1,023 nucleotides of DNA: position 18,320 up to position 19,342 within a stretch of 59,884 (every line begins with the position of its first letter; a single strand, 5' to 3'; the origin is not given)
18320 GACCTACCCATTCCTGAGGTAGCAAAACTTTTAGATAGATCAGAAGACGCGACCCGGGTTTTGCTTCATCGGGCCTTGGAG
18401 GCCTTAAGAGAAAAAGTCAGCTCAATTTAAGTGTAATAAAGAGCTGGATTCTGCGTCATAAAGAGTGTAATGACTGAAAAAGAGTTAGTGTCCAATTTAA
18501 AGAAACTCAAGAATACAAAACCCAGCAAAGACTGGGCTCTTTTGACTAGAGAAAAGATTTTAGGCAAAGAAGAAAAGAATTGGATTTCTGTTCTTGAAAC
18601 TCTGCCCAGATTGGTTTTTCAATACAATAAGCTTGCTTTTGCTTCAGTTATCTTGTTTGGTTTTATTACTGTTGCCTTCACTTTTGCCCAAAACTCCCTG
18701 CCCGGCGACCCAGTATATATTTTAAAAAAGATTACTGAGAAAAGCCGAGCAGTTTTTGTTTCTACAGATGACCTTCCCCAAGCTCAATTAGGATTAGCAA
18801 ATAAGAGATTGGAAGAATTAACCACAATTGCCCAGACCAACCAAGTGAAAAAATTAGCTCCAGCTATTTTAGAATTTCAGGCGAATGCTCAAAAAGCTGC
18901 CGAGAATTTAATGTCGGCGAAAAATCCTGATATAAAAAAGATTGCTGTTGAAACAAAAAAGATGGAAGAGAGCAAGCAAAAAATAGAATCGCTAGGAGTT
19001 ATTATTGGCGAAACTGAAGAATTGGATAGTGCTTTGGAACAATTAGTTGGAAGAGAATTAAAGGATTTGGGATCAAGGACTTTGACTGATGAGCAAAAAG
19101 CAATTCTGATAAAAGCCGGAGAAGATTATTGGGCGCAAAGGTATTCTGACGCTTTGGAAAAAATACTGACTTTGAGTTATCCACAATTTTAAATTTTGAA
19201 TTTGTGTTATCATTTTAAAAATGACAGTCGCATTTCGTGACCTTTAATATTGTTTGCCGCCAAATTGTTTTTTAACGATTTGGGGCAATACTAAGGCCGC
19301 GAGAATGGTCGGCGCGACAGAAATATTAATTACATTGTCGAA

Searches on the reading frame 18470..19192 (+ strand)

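Call 46: search_protein_families(library=pfam, proteins=[window:18470-19192:+], max_evalue=0.0001)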
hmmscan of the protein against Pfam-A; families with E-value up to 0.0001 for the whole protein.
window:18470-19192:+ (240 aa): 1 family
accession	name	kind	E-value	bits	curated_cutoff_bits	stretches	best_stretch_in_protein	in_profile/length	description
PF18915.5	DUF5667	-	1.4e-07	32.2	27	1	76-169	2-83/99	Domain of unknown function (DUF5667)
